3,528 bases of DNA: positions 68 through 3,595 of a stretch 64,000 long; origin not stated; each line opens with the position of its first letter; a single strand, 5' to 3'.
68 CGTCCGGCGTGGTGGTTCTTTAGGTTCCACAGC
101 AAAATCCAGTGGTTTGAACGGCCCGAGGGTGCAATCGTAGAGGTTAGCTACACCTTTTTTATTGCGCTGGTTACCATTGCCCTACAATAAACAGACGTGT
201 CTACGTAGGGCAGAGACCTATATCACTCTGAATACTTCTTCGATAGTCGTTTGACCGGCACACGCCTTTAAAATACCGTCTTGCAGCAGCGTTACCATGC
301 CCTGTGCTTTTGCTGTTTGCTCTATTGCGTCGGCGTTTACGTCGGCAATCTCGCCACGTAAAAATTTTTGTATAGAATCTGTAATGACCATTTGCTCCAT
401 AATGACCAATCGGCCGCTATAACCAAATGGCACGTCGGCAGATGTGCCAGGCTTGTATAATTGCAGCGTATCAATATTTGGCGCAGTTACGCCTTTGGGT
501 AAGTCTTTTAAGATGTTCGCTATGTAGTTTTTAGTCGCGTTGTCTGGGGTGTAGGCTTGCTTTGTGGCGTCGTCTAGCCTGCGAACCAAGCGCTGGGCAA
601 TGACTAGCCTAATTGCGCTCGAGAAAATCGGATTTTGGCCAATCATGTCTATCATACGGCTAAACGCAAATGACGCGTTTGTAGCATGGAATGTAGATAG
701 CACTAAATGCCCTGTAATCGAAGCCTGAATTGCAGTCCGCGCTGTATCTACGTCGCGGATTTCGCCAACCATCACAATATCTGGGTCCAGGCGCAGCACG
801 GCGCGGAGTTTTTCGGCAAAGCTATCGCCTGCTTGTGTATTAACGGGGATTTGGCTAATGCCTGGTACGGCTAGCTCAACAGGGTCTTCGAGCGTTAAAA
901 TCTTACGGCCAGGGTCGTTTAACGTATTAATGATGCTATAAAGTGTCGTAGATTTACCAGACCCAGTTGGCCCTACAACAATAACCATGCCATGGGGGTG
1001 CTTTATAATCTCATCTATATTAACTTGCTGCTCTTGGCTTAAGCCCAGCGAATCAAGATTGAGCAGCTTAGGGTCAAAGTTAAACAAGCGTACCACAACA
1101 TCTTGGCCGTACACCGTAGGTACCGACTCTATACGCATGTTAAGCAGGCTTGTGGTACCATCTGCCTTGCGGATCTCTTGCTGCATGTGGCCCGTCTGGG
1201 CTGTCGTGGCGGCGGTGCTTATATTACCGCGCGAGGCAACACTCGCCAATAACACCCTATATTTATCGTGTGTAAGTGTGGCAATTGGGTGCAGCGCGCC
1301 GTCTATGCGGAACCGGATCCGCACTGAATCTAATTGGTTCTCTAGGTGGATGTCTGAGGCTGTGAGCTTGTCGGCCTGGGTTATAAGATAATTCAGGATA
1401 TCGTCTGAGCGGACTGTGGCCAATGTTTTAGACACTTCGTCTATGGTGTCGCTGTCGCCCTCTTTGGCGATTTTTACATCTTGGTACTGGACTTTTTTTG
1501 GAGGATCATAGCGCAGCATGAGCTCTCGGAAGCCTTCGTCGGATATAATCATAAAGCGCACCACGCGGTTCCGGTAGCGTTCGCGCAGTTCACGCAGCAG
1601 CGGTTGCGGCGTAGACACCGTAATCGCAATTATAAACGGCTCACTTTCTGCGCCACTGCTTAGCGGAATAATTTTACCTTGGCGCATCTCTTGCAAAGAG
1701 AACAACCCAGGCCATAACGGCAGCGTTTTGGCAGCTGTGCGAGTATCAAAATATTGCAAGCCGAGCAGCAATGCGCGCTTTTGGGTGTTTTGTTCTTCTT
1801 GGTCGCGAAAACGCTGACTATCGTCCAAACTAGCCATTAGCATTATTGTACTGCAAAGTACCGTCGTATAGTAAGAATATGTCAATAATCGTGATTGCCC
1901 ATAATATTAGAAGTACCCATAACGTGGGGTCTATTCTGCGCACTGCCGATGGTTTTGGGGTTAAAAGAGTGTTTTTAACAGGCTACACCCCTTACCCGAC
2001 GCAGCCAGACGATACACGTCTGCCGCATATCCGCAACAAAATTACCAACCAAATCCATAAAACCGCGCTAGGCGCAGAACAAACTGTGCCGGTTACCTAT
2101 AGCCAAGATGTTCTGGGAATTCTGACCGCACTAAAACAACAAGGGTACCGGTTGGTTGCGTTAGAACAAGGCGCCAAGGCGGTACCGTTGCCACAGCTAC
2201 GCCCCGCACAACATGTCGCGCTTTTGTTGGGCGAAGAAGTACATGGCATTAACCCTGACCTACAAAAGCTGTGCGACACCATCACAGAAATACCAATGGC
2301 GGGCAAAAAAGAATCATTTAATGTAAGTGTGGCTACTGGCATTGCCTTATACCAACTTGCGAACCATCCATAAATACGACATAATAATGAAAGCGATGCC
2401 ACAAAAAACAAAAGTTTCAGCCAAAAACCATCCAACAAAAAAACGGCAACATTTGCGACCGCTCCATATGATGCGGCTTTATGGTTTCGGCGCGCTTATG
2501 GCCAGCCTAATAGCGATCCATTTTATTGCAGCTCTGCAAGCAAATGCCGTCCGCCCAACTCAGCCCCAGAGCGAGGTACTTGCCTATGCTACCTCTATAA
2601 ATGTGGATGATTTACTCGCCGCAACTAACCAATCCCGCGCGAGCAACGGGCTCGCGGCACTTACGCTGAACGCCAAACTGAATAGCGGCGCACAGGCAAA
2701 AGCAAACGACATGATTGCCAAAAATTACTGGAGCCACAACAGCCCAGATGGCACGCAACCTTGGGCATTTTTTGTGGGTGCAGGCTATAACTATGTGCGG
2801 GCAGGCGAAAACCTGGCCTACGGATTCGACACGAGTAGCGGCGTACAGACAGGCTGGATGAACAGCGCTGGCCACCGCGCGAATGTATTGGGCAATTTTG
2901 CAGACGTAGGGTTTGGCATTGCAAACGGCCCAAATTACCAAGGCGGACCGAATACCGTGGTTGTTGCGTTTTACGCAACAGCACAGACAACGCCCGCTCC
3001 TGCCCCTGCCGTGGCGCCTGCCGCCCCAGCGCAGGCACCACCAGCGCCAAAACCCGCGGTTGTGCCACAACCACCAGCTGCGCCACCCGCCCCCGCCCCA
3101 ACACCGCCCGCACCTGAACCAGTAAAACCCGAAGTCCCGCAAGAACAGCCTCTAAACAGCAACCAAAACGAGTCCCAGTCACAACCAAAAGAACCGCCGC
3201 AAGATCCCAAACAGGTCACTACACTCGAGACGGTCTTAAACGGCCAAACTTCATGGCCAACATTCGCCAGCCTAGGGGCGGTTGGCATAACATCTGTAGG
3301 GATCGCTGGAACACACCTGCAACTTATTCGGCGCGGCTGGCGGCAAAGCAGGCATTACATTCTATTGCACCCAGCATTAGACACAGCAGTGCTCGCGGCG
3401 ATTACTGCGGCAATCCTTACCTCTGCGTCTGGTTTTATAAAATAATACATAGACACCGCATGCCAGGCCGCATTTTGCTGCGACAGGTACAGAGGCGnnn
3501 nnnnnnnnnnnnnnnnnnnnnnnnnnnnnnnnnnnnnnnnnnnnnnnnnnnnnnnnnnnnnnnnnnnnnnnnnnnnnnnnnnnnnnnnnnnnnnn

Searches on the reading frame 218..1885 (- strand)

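Call 46: search_protein_families(library=pfam, proteins=[window:218-1885:-], max_evalue=0.00001)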
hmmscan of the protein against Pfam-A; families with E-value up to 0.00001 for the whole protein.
window:218-1885:- (555 aa): 2 families
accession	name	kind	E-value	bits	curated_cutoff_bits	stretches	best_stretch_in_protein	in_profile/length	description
PF00437.27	T2SSE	-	1e-90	304.5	24.9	1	163-553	11-370/370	Type II/IV secretion system protein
PF13604.12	AAA_30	-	5e-06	26.8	27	0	282-332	2-52/191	AAA domain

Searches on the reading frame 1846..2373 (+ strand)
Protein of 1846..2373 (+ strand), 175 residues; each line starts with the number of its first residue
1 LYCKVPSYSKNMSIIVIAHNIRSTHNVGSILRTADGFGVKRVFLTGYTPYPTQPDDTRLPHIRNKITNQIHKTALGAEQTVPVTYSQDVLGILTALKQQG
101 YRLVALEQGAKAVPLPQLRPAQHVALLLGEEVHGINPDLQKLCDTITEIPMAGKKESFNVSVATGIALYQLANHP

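Call 46: search_protein_families(library=pfam, proteins=[window:1846-2373:+], max_evalue=0.00001)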
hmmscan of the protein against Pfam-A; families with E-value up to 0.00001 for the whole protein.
window:1846-2373:+ (175 aa): 1 family
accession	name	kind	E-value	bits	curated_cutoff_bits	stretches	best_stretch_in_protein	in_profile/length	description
PF00588.24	SpoU_methylase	-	7.1e-33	114.1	29.7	1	14-169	2-142/142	SpoU rRNA Methylase family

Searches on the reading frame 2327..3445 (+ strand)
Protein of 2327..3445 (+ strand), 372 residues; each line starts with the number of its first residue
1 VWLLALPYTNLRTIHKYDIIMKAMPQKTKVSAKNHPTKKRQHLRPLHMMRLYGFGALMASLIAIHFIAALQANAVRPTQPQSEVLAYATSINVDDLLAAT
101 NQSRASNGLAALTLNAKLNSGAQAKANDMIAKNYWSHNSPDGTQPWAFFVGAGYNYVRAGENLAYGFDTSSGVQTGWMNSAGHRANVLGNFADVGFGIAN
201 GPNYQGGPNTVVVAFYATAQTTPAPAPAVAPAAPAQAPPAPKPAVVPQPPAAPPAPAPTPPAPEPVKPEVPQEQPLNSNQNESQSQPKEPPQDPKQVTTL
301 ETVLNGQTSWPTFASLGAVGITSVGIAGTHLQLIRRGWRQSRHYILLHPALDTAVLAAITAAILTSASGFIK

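Call 46: search_protein_families(library=pfam, proteins=[window:2327-3445:+], max_evalue=0.00001)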
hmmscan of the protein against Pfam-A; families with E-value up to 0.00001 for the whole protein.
window:2327-3445:+ (372 aa): 1 family
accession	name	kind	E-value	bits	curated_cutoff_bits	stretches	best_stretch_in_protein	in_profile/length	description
PF00188.32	CAP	-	6.2e-19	69.4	21.1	1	97-213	1-115/117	Cysteine-rich secretory protein family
